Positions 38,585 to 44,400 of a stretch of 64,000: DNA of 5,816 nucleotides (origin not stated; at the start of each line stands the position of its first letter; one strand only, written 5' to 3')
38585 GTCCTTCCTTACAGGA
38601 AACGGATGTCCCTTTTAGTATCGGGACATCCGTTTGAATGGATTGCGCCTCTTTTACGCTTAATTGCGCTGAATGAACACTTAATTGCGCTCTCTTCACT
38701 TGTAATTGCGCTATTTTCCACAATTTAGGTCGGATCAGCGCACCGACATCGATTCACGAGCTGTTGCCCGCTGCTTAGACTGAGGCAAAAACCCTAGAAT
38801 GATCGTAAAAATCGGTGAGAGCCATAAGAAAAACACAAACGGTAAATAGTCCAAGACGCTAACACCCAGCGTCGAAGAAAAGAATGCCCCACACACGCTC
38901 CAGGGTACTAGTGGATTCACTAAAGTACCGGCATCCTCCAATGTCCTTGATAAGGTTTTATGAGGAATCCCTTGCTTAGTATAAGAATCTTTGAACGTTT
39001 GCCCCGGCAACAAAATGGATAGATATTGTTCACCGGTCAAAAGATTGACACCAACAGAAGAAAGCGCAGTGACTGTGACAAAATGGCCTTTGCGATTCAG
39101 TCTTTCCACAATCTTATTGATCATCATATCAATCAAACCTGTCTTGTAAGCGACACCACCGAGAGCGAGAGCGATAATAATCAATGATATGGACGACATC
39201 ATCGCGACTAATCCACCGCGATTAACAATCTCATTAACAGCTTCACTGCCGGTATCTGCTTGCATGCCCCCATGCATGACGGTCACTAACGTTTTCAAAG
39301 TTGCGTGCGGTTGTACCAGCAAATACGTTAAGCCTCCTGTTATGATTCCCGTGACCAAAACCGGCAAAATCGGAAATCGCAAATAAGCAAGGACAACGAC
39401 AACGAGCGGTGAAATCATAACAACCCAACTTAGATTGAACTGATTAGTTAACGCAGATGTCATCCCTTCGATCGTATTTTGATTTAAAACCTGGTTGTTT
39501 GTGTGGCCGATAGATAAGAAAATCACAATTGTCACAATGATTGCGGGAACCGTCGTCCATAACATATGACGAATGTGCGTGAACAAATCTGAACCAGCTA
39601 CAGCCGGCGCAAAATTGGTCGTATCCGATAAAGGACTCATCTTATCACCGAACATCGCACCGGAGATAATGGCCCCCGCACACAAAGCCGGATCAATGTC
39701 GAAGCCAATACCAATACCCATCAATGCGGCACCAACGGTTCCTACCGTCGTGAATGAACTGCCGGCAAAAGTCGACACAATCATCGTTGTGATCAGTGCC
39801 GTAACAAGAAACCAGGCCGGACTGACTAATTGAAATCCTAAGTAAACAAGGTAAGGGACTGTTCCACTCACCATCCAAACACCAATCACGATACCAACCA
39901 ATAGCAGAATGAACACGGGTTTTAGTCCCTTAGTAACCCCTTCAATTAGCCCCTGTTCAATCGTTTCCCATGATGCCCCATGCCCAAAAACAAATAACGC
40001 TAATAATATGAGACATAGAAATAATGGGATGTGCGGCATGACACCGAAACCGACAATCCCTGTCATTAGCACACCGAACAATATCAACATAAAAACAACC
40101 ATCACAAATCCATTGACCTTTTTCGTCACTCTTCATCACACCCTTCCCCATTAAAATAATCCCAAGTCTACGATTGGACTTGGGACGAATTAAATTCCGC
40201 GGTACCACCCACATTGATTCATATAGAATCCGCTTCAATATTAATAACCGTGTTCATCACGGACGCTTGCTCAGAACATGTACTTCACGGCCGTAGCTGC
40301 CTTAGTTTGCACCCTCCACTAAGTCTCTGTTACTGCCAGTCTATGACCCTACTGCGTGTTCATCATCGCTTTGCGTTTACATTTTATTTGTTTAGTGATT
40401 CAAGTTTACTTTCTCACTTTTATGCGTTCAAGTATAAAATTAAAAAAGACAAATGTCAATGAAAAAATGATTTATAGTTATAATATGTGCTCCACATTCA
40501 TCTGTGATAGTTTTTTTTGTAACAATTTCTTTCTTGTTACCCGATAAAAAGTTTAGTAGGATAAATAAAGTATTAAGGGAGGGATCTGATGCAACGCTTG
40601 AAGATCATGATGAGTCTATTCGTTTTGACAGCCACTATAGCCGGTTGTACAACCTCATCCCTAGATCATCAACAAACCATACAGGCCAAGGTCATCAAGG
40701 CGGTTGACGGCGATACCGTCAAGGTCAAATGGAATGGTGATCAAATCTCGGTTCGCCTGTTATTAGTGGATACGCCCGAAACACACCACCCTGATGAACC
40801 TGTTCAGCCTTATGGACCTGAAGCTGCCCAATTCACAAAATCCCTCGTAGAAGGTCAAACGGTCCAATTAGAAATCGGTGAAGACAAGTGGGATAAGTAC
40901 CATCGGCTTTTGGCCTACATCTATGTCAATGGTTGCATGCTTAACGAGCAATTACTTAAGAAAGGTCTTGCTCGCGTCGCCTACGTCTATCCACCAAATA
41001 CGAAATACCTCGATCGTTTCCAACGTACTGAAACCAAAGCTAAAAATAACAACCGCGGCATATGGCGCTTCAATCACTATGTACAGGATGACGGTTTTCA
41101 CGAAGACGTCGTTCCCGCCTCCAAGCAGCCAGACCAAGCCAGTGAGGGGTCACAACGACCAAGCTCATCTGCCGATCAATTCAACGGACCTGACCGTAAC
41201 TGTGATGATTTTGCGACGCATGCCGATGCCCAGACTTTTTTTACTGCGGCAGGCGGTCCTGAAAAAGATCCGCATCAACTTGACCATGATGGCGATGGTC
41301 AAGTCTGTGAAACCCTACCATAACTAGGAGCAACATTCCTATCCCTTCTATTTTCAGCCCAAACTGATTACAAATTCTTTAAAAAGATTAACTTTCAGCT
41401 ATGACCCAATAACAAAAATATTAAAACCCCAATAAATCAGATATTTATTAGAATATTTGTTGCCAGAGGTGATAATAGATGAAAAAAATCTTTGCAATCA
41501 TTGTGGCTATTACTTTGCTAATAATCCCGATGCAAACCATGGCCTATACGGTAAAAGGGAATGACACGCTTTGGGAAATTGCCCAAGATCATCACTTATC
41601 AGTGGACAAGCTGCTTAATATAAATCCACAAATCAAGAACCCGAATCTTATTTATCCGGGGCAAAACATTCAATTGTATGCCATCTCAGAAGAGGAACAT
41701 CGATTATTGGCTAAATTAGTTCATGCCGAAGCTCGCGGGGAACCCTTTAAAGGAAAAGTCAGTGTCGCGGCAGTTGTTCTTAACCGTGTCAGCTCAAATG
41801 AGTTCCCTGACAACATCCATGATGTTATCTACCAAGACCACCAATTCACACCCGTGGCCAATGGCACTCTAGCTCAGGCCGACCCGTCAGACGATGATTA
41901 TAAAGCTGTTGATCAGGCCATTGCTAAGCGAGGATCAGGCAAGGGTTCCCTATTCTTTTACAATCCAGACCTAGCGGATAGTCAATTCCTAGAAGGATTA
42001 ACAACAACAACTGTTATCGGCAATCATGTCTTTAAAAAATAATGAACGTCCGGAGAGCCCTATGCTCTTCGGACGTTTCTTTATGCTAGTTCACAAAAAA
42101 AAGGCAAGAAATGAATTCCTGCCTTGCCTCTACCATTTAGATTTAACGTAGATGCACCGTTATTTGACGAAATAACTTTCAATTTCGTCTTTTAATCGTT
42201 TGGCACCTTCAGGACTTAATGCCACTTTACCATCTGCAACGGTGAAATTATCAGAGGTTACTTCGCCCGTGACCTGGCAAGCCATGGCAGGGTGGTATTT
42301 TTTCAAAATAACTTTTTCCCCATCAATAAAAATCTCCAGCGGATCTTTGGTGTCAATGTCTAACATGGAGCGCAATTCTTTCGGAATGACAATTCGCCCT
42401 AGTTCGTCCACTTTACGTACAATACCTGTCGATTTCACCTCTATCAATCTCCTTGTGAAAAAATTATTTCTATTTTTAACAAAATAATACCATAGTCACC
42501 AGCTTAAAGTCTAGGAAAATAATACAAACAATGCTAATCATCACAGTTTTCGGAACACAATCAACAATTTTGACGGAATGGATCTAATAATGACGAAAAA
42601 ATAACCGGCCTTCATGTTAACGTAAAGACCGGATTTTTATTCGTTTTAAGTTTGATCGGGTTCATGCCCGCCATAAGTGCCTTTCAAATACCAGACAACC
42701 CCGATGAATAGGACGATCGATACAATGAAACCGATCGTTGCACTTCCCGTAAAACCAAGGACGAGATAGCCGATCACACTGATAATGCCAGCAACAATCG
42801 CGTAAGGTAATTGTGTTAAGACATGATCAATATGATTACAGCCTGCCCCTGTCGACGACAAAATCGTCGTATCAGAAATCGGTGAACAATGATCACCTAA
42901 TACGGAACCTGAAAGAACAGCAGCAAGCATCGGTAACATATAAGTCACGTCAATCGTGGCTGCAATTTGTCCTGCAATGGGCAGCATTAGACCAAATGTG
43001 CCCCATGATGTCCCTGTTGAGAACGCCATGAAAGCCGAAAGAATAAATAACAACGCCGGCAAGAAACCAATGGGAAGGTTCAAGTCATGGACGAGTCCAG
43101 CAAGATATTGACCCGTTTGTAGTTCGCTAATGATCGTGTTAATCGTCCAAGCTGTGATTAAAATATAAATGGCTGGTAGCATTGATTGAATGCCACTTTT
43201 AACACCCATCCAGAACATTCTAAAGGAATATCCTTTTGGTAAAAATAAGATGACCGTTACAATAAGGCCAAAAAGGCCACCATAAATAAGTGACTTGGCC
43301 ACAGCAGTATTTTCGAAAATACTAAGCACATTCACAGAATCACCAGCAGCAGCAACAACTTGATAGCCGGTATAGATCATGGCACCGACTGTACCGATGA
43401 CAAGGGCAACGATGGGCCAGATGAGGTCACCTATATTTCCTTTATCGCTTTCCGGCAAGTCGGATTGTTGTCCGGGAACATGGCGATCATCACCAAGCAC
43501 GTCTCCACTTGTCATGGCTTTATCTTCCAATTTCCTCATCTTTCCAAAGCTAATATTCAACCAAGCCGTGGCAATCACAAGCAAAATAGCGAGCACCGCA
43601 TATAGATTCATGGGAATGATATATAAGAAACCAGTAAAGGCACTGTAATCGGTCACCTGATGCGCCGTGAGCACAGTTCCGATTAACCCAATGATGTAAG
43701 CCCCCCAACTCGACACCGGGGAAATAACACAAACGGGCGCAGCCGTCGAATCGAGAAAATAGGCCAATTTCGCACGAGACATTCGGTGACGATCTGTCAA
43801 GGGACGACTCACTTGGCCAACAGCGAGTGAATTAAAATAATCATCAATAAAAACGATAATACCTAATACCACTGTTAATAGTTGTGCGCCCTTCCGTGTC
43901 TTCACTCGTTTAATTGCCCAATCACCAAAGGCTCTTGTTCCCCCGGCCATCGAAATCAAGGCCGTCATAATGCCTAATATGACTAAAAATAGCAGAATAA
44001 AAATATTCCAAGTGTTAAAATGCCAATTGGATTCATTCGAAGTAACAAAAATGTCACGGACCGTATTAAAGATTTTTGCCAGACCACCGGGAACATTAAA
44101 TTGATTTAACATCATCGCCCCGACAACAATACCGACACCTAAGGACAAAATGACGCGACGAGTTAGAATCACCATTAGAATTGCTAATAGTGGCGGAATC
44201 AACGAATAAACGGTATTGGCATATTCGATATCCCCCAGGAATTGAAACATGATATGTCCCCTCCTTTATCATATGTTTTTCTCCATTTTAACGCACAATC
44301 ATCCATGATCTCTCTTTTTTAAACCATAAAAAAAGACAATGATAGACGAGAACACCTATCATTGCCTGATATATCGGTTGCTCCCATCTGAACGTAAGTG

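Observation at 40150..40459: T-box riboswitch controlling an NhaC-family transporter, candidate tyrosine specifier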

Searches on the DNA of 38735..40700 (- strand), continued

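Call 31: search_rna_families(sources=[L081, L082, L084, L085, L086, L087, L088, L089, L001, L003, L004, L007, L011, L012, L013], threshold=evalue, max_evalue=0.001, show_alignments=5)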
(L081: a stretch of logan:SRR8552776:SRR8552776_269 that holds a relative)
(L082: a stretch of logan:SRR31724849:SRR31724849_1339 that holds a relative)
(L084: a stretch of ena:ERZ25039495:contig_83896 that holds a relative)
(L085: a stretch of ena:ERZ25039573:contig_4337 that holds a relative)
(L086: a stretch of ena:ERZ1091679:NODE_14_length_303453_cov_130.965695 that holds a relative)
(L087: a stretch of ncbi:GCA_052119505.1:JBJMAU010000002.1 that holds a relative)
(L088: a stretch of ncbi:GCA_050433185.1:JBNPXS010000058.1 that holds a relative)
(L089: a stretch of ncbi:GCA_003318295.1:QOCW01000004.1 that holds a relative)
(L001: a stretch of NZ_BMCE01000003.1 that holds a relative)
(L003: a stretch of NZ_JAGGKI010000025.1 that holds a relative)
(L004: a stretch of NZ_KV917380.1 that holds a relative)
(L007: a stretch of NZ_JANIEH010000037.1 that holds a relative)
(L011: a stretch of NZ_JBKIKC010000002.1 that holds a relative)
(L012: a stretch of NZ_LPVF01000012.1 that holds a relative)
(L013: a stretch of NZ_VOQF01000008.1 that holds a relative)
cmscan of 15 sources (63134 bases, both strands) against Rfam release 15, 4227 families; matches with E-value up to 0.001: 5.
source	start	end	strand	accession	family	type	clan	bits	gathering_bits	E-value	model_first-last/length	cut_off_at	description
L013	3113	3288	+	RF00174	Cobalamin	Cis-reg; riboswitch;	CL00101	111.7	31.5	3.5e-27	1-189/189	no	Cobalamin riboswitch aptamer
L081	1244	1446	+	RF00230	T-box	Cis-reg; leader;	-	97.6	93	3.1e-20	1-219/219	no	T-box leader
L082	1209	1435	+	RF00230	T-box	Cis-reg; leader;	-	94.1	93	2.4e-19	1-219/219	no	T-box leader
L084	1244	1436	+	RF00230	T-box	Cis-reg; leader;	-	92.2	93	7.5e-19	1-219/219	no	T-box leader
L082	4034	4263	+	RF01412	BsrG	Gene; sRNA;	-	33.7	55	0.00027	1-259/259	no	BsrG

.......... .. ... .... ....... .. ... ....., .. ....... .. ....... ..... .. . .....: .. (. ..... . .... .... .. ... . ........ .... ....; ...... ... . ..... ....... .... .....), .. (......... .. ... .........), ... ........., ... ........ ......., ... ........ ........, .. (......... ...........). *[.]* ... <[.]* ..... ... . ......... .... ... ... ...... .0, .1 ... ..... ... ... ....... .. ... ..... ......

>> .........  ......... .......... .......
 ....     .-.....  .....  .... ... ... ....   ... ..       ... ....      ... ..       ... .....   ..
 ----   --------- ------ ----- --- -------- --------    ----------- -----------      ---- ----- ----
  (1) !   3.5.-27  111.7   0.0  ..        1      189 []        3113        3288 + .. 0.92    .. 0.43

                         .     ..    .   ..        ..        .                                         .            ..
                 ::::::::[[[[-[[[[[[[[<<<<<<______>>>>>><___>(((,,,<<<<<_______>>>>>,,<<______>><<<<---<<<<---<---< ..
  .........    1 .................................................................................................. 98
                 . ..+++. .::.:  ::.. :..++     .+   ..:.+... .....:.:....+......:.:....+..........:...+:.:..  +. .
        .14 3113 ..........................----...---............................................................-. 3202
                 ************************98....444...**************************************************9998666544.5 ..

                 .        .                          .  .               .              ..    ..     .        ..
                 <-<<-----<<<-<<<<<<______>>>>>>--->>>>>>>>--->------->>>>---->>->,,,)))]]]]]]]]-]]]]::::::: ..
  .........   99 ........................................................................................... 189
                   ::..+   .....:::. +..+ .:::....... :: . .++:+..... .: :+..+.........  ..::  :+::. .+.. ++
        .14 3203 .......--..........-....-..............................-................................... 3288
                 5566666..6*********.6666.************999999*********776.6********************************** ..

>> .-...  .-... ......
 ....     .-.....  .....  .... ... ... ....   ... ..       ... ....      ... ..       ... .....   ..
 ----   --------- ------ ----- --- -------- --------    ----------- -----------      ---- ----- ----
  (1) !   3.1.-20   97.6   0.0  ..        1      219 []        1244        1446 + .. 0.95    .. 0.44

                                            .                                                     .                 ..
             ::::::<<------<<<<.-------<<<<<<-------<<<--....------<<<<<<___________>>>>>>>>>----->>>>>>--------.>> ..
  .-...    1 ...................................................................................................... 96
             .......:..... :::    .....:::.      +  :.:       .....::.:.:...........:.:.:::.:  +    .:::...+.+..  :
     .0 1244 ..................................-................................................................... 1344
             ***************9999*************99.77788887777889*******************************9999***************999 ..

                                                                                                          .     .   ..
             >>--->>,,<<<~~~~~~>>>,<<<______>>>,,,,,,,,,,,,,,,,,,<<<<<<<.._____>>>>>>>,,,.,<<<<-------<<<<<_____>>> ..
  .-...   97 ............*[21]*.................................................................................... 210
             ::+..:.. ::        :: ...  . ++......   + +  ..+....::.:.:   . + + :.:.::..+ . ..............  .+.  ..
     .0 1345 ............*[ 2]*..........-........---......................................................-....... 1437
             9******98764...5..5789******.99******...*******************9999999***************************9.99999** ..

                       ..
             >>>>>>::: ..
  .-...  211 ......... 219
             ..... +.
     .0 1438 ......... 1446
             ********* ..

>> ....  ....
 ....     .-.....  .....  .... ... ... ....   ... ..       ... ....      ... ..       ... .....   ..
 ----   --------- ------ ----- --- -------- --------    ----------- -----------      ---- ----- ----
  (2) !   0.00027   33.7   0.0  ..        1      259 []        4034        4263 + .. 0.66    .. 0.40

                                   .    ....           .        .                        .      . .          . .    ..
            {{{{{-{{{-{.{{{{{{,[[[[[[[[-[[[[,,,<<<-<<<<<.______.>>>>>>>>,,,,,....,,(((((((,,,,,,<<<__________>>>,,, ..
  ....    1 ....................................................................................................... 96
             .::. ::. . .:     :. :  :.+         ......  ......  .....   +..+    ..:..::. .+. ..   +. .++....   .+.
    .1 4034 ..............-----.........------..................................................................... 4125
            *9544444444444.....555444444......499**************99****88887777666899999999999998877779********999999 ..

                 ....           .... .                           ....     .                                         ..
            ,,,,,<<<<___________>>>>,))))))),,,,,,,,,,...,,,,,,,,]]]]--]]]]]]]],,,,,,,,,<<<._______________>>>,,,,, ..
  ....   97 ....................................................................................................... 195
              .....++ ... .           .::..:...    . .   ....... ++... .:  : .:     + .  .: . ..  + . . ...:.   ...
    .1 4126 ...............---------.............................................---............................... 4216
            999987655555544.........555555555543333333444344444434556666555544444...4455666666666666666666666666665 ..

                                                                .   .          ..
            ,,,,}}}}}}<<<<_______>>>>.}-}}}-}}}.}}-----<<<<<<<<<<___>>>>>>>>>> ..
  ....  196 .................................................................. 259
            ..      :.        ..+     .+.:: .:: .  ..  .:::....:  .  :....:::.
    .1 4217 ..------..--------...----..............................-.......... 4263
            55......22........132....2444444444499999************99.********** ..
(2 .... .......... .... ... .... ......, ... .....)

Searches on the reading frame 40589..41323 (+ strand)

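Call 6: search_protein_families(library=pfam, proteins=[window:40589-41323:+])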
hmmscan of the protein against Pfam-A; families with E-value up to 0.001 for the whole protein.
window:40589-41323:+ (244 aa): 1 family
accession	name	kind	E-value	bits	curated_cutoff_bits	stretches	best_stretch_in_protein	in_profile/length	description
PF00565.23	SNase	-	3.8e-31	108.2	21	1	55-160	2-106/107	Staphylococcal nuclease homologue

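Call 7: search_protein_families(library=ncbifam, proteins=[window:40589-41323:+])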
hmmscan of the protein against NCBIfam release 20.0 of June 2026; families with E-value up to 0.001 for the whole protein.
window:40589-41323:+ (244 aa): 2 families
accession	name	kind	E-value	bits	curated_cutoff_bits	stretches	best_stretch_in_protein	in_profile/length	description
NF047694.1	TnucaseNucIStaph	equivalog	8.6e-39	132.8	250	1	25-159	39-174/175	thermonuclease NucI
NF047969.1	CaNuclEcnA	equivalog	4.6e-26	91.6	180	1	29-161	3-150/151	calcium-activated nuclease EcnA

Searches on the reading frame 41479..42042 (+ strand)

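Call 6: search_protein_families(library=pfam, proteins=[window:41479-42042:+])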
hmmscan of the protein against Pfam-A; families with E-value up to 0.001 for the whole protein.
window:41479-42042:+ (187 aa): 2 families
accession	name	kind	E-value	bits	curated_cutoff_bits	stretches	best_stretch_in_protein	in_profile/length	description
PF07486.17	Hydrolase_2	-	3.6e-27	95.4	27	1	87-185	1-99/100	Cell Wall Hydrolase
PF01476.26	LysM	-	4.1e-13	49.5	20.9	1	23-65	1-41/43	LysM domain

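Call 7: search_protein_families(library=ncbifam, proteins=[window:41479-42042:+])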
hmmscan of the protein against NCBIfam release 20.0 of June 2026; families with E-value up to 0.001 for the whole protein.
window:41479-42042:+ (187 aa): 8 families
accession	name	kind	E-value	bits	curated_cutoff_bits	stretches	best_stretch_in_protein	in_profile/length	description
TIGR02869.1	spore_SleB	equivalog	2.1e-35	122.5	236.5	1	67-187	82-201/201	spore cortex-lytic enzyme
TIGR02899.1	spore_safA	subfamily_domain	1.6e-14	53.6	67.85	1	28-65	4-41/44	SafA/ExsA family spore coat assembly protein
NF052398.1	Agg_Promo_Fact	equivalog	1.5e-05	25.3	170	1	17-74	22-81/202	aggregation-promoting factor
NF008399.0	PRK11198.1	equivalog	2.2e-05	24.9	134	1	20-66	95-145/149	peptidoglycan-binding protein LysM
NF040883.1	amid_act_ActS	equivalog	0.00016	21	375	1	21-73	34-85/242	amidase activator ActS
NF004974.0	PRK06347.1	equivalog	0.0003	19.9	701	1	22-68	332-451/592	1,4-beta-N-acetylmuramoylhydrolase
NF008050.0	PRK10783.1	equivalog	0.00064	18.1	508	1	19-70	401-451/457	murein transglycosylase D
NF010495.0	PRK13914.1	equivalog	0.00092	18.3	647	0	9-74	14-79/481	invasion associated endopeptidase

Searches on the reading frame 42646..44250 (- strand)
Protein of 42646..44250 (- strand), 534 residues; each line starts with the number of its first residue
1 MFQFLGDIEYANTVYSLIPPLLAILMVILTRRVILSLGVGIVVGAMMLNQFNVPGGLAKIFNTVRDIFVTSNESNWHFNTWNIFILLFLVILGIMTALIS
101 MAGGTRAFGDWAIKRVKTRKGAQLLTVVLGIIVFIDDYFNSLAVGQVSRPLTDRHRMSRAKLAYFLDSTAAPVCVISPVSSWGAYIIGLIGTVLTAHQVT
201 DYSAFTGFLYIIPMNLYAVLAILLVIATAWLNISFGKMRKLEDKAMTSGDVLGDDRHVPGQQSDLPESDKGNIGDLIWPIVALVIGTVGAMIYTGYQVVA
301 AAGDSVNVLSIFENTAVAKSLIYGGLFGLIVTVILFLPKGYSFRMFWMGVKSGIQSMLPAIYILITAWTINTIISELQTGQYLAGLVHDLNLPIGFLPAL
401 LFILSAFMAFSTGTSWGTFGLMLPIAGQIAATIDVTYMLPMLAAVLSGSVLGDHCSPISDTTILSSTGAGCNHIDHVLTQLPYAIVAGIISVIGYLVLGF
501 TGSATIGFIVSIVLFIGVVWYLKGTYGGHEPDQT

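Call 6: search_protein_families(library=pfam, proteins=[window:42646-44250:-])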
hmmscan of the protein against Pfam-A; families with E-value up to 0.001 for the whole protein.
window:42646-44250:- (534 aa): 1 family
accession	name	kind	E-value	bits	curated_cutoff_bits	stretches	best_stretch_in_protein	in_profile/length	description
PF03553.21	Na_H_antiporter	-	4.9e-74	249.8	23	1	173-500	1-303/303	Na+/H+ antiporter family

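Call 7: search_protein_families(library=ncbifam, proteins=[window:42646-44250:-])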
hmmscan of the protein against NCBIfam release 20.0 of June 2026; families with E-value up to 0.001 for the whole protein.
window:42646-44250:- (534 aa): 3 families
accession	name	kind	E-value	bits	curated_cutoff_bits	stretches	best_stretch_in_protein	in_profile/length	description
NF000013.1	tet_NaH_anti_35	exception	6.6e-108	361.2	750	1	173-519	1-352/369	tetracycline efflux Na+/H+ antiporter family transporter Tet(35)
NF052307.1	ArgOrthExpArcD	equivalog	2e-12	46.8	650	1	339-507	64-230/469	arginine/ornithine antiporter ArcD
TIGR00931.1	antiport_nhaC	equivalog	2.2e-11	43.2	370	1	329-501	38-208/454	Na+/H+ antiporter NhaC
